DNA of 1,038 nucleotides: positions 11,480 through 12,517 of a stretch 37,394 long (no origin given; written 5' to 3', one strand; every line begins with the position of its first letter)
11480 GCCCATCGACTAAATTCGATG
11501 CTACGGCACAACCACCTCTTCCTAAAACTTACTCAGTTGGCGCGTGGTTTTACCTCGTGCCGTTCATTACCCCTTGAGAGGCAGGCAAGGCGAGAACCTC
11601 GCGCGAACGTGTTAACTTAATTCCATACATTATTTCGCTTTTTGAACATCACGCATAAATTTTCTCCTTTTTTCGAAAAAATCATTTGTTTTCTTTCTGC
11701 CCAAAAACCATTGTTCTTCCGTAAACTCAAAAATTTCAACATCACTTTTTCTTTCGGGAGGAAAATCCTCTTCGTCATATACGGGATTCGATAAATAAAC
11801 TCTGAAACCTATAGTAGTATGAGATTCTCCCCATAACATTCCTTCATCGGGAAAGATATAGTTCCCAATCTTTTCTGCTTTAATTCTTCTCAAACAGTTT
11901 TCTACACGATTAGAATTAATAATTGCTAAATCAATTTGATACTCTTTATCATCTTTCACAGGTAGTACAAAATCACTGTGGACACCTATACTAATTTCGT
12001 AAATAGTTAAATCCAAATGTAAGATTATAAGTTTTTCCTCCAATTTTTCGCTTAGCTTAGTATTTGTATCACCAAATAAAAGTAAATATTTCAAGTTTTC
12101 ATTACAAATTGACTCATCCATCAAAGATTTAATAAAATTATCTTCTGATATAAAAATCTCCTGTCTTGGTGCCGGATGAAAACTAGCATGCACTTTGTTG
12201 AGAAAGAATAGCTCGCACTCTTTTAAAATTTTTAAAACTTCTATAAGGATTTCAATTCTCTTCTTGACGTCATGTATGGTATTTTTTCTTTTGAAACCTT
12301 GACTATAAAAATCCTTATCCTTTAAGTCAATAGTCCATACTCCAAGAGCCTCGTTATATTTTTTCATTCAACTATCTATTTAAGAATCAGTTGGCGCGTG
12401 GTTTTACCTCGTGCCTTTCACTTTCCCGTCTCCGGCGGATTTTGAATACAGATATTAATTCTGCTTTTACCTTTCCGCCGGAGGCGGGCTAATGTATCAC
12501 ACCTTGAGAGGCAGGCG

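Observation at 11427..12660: AT-rich orphan gene inserted between permuted BOX-like modular repeats (A-B-C-D | gene | C-ins-D-A-B)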

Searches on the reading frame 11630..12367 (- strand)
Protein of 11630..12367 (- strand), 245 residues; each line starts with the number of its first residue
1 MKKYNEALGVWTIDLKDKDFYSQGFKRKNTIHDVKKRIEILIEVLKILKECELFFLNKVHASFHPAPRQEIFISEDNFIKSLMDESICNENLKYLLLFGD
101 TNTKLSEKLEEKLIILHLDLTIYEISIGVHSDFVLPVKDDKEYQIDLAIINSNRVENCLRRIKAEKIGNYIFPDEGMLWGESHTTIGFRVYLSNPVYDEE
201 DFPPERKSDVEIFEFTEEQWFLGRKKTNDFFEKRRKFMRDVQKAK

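Call 7: search_protein_families(library=pfam, proteins=[window:11630-12367:-], max_evalue=0.1)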
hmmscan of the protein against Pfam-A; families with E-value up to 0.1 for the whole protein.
window:11630-12367:- (245 aa): 1 family
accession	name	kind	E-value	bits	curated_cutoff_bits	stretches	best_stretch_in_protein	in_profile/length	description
PF01364.23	Peptidase_C25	-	0.04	13.6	23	1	77-106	51-79/374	Peptidase family C25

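Call 8: search_protein_families(library=padloc, proteins=[window:11630-12367:-], max_evalue=1)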
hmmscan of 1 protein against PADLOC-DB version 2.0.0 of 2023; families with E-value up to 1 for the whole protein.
window:11630-12367:- (245 aa): 0 families

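Call 9: find_homologous_proteins(query=window:11630-12367:-, max_evalue=0.01)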
Query window:11630-12367:- (245 aa): 1 proteins with E <= 0.01 among 320 candidates.
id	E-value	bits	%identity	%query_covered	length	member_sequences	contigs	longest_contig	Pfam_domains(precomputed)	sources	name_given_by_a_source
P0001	1.2e-159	547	100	100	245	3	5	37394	-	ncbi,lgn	-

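Call 12: find_encoding_contigs(protein=P0001, flank=10000, max_places=10)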
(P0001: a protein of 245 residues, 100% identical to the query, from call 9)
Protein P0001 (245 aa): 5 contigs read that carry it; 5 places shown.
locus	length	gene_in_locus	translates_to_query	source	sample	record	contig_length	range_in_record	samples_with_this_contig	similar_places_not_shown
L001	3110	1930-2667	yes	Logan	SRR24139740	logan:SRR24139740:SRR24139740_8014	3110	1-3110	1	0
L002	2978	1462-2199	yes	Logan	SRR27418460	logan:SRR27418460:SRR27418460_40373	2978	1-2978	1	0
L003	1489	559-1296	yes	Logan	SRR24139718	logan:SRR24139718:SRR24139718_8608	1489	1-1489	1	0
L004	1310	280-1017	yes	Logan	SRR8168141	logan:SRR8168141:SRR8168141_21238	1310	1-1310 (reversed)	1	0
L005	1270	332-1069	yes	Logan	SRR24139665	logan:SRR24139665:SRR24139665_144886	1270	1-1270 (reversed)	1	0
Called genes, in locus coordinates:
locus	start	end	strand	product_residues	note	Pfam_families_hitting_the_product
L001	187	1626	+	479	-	-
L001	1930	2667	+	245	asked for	-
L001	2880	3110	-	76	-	?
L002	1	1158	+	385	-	?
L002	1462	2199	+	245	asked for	-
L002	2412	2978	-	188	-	?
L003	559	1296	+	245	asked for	-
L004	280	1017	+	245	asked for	-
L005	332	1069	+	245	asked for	-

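Call 14: find_encoding_contigs(protein=P0003, flank=10000, max_places=6)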
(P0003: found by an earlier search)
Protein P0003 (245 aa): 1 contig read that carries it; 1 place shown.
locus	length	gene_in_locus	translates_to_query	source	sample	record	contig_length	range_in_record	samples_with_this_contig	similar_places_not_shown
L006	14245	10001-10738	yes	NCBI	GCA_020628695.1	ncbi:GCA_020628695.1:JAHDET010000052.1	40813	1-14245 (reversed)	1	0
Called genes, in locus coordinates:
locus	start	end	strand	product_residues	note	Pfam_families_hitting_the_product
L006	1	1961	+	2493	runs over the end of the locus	PF11974:bMG3 (faint), PF13620:CarboxypepD_reg (faint), PF22904:NOMO1-like_2nd (faint), PF17210:SdrD_B, PF20009:GEVED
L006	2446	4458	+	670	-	-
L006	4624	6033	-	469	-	PF01145:Band_7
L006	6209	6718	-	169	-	-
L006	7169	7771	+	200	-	PF13532:2OG-FeII_Oxy_2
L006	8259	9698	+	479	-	-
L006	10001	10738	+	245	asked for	-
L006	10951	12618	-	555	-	PF00072:Response_reg, PF01946:Thi4 (faint), PF00070:Pyr_redox (faint), PF01266:DAO (faint), PF03486:HI0933_like (faint), PF07992:Pyr_redox_2, PF13450:NAD_binding_8 (faint), PF13738:Pyr_redox_3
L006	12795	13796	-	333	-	PF01018:GTP1_OBG, PF01926:MMR_HSR1, PF02421:FeoB_N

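Call 15: find_encoding_contigs(protein=P0005, flank=10000, max_places=6)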
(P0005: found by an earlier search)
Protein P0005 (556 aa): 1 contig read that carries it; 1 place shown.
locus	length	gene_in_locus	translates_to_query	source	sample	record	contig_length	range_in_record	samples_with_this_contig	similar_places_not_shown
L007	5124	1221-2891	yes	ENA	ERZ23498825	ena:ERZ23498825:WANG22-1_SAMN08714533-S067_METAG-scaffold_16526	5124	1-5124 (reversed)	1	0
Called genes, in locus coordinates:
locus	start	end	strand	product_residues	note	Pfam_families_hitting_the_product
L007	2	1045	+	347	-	?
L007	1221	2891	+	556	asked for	PF00072:Response_reg, PF00070:Pyr_redox (faint), PF01946:Thi4 (faint), PF01266:DAO (faint), PF03486:HI0933_like (faint), PF07992:Pyr_redox_2, PF12831:FAD_oxidored (faint), PF13738:Pyr_redox_3, +1 more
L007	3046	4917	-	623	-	PF02518:HATPase_c (weak), PF13589:HATPase_c_3, PF00183:HSP90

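Call 16: find_encoding_contigs(protein=P0006, flank=10000, max_places=6)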
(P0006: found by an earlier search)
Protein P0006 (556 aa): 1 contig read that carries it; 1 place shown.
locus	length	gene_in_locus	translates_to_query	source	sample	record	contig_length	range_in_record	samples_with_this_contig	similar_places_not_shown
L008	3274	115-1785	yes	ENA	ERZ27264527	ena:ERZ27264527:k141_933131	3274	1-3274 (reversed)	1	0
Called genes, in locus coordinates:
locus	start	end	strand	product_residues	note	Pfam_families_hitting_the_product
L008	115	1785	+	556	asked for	PF00072:Response_reg, PF00070:Pyr_redox (faint), PF01946:Thi4 (faint), PF01134:GIDA (faint), PF01266:DAO (faint), PF03486:HI0933_like (faint), PF07992:Pyr_redox_2, PF13738:Pyr_redox_3, +2 more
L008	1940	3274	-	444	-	?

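Call 33: search_protein_representatives(protein=window:11630-12367:-)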
Query: 245 residues. Proteins with E-value up to 0.001 (for the whole library): 11; up to 1e-10: 4; up to 1e-30: 1. The best 11 are listed.
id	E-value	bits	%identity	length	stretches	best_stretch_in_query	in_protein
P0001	3.8e-160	547.3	100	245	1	1-245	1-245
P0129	4.2e-16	75.6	31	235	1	9-213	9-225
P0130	1.1e-11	61.2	32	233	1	11-213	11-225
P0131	9.2e-11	58.2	34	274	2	103-216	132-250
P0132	2.1e-08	50.5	29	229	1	3-205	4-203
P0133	7.5e-06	42.1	46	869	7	179-203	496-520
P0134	1.2e-05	41.4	26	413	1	4-215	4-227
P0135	1.6e-05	41.0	29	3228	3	142-186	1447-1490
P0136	1.7e-05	40.9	41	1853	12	180-203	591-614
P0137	1.1e-04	38.3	31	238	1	38-194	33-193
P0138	1.4e-04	37.9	32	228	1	19-220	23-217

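Call 34: predict_structure(protein=window:11630-12367:-)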
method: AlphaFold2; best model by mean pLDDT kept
length: 245 residues; sequences in the alignment: 1
mean_pLDDT: 35.8   pTM: 0.38
mean pLDDT of the five models: 35.8, 35.1, 32.1, 28.6, 26.4
residues with pLDDT >= 90: 0; 70-90: 0; 50-70: 36; < 50: 209
segments of 3 or more residues with pLDDT < 50: 1-34, 53-75, 87-156, 166-245
pLDDT, mean of each block of 10 residues (from residue 1): 21 22 28 49 60 45 40 49 49 42 27 35 32 24 26 47 48 29 29 31 32 27 32 38 36
secondary structure, 60 per line:
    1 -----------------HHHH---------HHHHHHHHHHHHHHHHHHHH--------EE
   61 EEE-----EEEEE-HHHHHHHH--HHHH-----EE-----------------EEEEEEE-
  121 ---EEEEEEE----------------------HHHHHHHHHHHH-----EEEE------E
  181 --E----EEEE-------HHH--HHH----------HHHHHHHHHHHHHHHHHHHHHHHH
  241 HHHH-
elements in order: H18-21 H31-50 E59-63 E69-73 H75-82 H85-88 E113-119 E124-130 H153-164 E170-173 E188-191 H217-244

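Call 37: find_homologous_proteins(query=A1, max_evalue=0.001)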
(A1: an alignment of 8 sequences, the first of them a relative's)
Query A1 (8 sequences) (245 aa, profile of the alignment): 4 proteins with E <= 0.001 among 7224 candidates.
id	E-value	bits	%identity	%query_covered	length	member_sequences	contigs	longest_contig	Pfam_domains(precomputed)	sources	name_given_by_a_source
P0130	1.1e-89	318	28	84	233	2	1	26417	-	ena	-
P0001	1.2e-74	269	100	100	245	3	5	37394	-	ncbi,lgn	-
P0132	5.0e-71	257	28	81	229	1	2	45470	-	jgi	jgi:hypothetical protein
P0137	3.6e-70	254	31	63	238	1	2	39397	-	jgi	jgi:hypothetical protein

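Call 38: find_encoding_contigs(protein=P0130, flank=6000, max_places=3)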
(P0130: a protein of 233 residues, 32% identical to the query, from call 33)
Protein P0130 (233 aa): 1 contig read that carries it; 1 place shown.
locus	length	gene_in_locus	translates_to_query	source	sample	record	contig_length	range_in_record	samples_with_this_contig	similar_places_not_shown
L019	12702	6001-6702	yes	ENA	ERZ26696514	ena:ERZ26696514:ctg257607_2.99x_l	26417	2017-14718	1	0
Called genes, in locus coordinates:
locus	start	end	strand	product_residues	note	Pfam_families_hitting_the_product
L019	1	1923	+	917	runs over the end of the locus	-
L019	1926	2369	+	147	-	-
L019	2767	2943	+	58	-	-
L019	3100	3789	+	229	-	-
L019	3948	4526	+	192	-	-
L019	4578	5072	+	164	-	-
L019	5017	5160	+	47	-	-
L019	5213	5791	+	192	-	-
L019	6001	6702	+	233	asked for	-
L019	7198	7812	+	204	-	-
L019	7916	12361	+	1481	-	-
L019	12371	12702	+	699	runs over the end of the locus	PF00041:fn3 (faint)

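Call 39: find_encoding_contigs(protein=P0132, flank=6000, max_places=3)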
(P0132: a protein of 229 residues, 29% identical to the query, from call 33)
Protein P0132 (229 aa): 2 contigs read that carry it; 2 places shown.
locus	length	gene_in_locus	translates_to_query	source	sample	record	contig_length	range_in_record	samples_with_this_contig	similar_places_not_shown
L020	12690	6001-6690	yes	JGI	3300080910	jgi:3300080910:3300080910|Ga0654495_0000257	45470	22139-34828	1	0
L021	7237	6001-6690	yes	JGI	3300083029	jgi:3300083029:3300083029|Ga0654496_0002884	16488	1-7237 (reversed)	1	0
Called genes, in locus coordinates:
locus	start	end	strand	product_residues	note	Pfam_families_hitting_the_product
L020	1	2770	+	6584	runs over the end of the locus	PF19081:Ig_7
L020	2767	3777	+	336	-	PF13360:PQQ_2 (weak)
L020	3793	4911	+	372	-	-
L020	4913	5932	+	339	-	-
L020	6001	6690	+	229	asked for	-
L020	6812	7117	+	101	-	-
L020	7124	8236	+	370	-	PF13360:PQQ_2 (faint)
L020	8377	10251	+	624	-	PF19081:Ig_7 (faint), PF13585:CHU_C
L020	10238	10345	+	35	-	-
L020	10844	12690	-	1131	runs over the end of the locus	PF00801:PKD (faint), PF18911:PKD_4 (faint), PF13585:CHU_C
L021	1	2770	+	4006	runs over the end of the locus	?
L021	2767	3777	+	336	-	PF13360:PQQ_2 (weak)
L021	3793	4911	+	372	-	-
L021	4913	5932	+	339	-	-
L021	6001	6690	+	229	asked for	-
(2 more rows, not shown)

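Call 40: find_encoding_contigs(protein=P0137, flank=6000, max_places=3)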
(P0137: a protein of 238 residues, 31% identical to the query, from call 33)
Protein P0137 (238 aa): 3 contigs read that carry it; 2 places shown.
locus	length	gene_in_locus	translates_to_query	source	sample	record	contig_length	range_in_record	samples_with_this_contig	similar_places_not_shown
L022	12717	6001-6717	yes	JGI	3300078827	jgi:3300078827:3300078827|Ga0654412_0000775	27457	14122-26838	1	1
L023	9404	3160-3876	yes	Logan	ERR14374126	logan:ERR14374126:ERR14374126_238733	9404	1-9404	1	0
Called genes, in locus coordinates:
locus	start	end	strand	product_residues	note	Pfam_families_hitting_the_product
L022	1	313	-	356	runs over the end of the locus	PF10117:McrBC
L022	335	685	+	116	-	-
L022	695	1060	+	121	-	-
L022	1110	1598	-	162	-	PF25084:LbH_EIF2B (faint), PF25087:GMPPB_C (weak), PF14602:Hexapep_2 (faint), PF00132:Hexapep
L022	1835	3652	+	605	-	PF06439:3keto-disac_hyd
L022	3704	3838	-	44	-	-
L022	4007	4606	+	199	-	PF14436:EndoU_bacteria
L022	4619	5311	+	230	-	-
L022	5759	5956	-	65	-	-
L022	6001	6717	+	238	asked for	-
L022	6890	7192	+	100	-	-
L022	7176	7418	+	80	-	-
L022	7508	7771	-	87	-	-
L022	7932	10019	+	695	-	PF23500:DUF7133 (weak), PF00034:Cytochrom_C (faint)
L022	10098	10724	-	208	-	PF01694:Rhomboid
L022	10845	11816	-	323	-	PF00348:polyprenyl_synt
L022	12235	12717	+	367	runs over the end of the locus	PF00266:Aminotran_5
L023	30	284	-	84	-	PF01106:NifU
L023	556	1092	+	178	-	-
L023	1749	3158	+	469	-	-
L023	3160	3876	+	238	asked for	-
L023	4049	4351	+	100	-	-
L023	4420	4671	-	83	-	-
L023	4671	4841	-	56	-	-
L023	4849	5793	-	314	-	PF04754:Transposase_31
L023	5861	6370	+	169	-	-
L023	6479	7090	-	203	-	-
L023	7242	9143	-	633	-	PF01145:Band_7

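Call 42: search_protein_families(library=pfam, alignment_id=A1, max_evalue=1)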
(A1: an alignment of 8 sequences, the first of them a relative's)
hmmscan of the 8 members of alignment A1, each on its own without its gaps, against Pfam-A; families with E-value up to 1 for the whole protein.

A. member 1, P0001 (245 aa): 1 family
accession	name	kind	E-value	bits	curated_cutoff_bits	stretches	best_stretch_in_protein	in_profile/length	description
PF01364.23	Peptidase_C25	-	0.04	13.6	23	1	77-106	51-79/374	Peptidase family C25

B. families by the number of members that match (of 8 scanned): 2 families
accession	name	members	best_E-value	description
PF10843.13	RGI1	1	0.0054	Respiratory growth induced protein 1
PF01364.23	Peptidase_C25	1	0.04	Peptidase family C25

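Call 52: search_protein_families(library=pfam, proteins=[L022:4007-4606:+, L022:4619-5311:+, L022:6890-7192:+, L022:7176-7418:+, L019:5213-5791:+, L019:7198-7812:+, L019:3100-3789:+, L020:6812-7117:+, L023:1749-3158:+, L020:4913-5932:+], max_evalue=0.01)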
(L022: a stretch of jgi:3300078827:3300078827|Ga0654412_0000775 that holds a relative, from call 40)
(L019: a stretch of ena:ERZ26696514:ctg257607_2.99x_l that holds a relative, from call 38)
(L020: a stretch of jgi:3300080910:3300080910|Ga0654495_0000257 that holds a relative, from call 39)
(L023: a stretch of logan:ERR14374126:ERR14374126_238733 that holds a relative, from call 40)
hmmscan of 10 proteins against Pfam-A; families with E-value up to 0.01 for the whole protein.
L022:4007-4606:+ (199 aa): 1 family
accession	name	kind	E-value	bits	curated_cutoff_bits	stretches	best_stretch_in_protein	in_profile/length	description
PF14436.11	EndoU_bacteria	-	1.2e-08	35.8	25.3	1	54-177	5-119/129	Bacterial EndoU nuclease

L022:4619-5311:+ (230 aa): 0 families

L022:6890-7192:+ (100 aa): 0 families

L022:7176-7418:+ (80 aa): 0 families

L019:5213-5791:+ (192 aa): 0 families

L019:7198-7812:+ (204 aa): 0 families

L019:3100-3789:+ (229 aa): 0 families

L020:6812-7117:+ (101 aa): 0 families

L023:1749-3158:+ (469 aa): 0 families

L020:4913-5932:+ (339 aa): 0 families

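Call 54: predict_structure(alignment_id=A1)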
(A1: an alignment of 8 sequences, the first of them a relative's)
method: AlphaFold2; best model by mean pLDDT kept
length: 245 residues; sequences in the alignment: 8
mean_pLDDT: 72.0   pTM: 0.73
mean pLDDT of the five models: 72.0, 72.0, 68.7, 68.6, 58.0
residues with pLDDT >= 90: 8; 70-90: 131; 50-70: 92; < 50: 14
segments of 3 or more residues with pLDDT < 50: 1-5, 131-136
pLDDT, mean of each block of 10 residues (from residue 1): 50 77 68 89 90 82 78 71 85 85 57 76 80 48 64 77 82 64 62 67 74 69 65 69 67
secondary structure, 60 per line:
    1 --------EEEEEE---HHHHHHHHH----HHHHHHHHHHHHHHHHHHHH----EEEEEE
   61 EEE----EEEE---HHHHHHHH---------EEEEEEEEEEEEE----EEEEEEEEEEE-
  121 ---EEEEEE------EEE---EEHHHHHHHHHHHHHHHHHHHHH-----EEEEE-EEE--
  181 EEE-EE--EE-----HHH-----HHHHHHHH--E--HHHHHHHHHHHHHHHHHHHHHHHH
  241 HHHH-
elements in order: E9-14 H18-26 H31-50 E55-63 E68-71 H75-82 E92-104 E109-119 E124-129 E136-138 H144-164 E170-174 E176-178 E181-183 H204-211 H217-244

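Call 61: find_encoding_contigs(protein=P0004, flank=4000, max_places=6)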
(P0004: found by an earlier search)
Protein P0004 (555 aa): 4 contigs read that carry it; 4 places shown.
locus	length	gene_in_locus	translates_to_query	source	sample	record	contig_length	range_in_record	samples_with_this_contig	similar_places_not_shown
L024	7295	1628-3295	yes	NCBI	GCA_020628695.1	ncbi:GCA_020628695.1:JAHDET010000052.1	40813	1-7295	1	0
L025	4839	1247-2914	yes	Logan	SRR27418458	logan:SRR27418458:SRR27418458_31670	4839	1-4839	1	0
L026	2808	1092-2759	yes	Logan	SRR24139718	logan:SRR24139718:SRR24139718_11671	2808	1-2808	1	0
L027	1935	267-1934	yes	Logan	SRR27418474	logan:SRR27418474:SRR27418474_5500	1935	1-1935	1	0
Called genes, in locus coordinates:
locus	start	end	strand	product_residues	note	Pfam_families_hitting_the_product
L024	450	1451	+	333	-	PF01018:GTP1_OBG, PF01926:MMR_HSR1, PF02421:FeoB_N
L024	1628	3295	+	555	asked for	PF00072:Response_reg, PF01946:Thi4 (faint), PF00070:Pyr_redox (faint), PF01266:DAO (faint), PF03486:HI0933_like (faint), PF07992:Pyr_redox_2, PF13450:NAD_binding_8 (faint), PF13738:Pyr_redox_3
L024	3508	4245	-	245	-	-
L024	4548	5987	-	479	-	-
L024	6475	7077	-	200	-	PF13532:2OG-FeII_Oxy_2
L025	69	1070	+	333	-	PF01018:GTP1_OBG, PF01926:MMR_HSR1, PF02421:FeoB_N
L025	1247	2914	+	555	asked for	PF00072:Response_reg, PF01946:Thi4 (faint), PF00070:Pyr_redox (faint), PF01266:DAO (faint), PF03486:HI0933_like (faint), PF07992:Pyr_redox_2, PF13450:NAD_binding_8 (faint), PF13738:Pyr_redox_3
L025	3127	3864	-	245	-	-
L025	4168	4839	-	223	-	?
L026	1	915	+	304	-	?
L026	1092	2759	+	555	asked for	PF00072:Response_reg, PF01946:Thi4 (faint), PF00070:Pyr_redox (faint), PF01266:DAO (faint), PF03486:HI0933_like (faint), PF07992:Pyr_redox_2, PF13450:NAD_binding_8 (faint), PF13738:Pyr_redox_3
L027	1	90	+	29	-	?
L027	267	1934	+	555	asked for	PF00072:Response_reg, PF01946:Thi4 (faint), PF00070:Pyr_redox (faint), PF01266:DAO (faint), PF03486:HI0933_like (faint), PF07992:Pyr_redox_2, PF13450:NAD_binding_8 (faint), PF13738:Pyr_redox_3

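Call 62: find_encoding_contigs(protein=P0008, flank=4000, max_places=6)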
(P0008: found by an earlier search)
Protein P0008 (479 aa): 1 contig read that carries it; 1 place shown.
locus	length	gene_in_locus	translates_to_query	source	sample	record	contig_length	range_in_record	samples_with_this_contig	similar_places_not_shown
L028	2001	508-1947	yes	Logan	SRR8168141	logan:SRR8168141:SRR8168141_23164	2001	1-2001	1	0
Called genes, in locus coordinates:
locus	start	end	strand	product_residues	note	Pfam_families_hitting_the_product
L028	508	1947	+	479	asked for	-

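Call 64: fold_search(model_id=the predicted structure, library=pdb)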
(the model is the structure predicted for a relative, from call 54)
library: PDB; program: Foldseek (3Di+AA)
matches with E <= 10: 545; with E <= 0.001: 0
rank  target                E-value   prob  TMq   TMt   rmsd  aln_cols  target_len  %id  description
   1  7q3e_B                5.4e-02  0.11  0.11  0.07  13.0       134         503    9  Structure of the mouse CPLANE-RSG1 complex (released 2022-04-06)
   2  2gfg_B                1.6e-01  0.07  0.15  0.18  13.8       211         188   14  Crystal structure of a putative adenylate cyclase (bh2851) from bacillus halodurans at 2.12 A resolution (released 2006-05-02)
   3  5mgx_F                2.2e-01  0.08  0.12  0.11  15.6       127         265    8  The structure of FKBP38 in complex with the MEEVD tetratricopeptide binding-motif of Hsp90 (released 2017-03-22)
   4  6p66_B                3.4e-01  0.03  0.12  0.08  20.0       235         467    9  The crystal structure of the XPB complex with Bax1 from Archaeoglobus fulgidus at 3.0 Angstrom resolution (released 2020-06-17)
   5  9r2r_B                3.8e-01  0.09  0.16  0.23  12.5       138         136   10  De novo designed M7 protein fold (released 2025-05-14)
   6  5it5_A                4.0e-01  0.06  0.14  0.11  12.0       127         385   12  Thermus thermophilus PilB core ATPase region (released 2016-10-19)
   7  5oem                  4.0e-01  0.04  0.10  0.11  16.0       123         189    9  Crystal Structure of Interferon Regulatory Factor 9 IAD Domain (released 2018-01-24)
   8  7bxt_M                4.8e-01  0.13  0.22  0.26  10.3       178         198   10  The cryo-EM structure of CENP-A nucleosome in complex with CENP-C peptide and CENP-N N-terminal domain (released 2021-02-10)
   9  8zkt_A                4.8e-01  0.11  0.18  0.08  17.2       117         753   12  Structure of Polycystin-1/Polycystin-2 complex with GOF mutations (released 2025-05-21)
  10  9v80_A                5.1e-01  0.08  0.21  0.12  17.6       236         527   13  Cryo-EM structure of KICSTOR CCC complex (state 4) (released 2025-11-12)
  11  8d0b_D                5.1e-01  0.06  0.18  0.12  15.8       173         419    9  Human CST-DNA polymerase alpha/primase preinitiation complex bound to 4xTEL-foldback template (released 2022-06-22)
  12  5n7n_A                5.1e-01  0.04  0.11  0.08  16.9       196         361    6  CRYSTAL STRUCTURE OF CATHEPSIN D ZYMOGEN FROM THE TICK IXODES RICINUS (IRCD1) (released 2017-12-27)
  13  9r2r_C                5.4e-01  0.07  0.14  0.21  11.6       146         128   12  De novo designed M7 protein fold (released 2025-05-14)
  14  8z6b_A                6.1e-01  0.10  0.20  0.08  16.6       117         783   11  Structure of Polycystin-1/Polycystin-2 complex (released 2025-04-23)
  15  9jp5_G                6.1e-01  0.04  0.13  0.10  12.2       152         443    5  Phthalate 3,4-dioxygenase from Rhodococcus jostii RHA1 (released 2024-10-30)
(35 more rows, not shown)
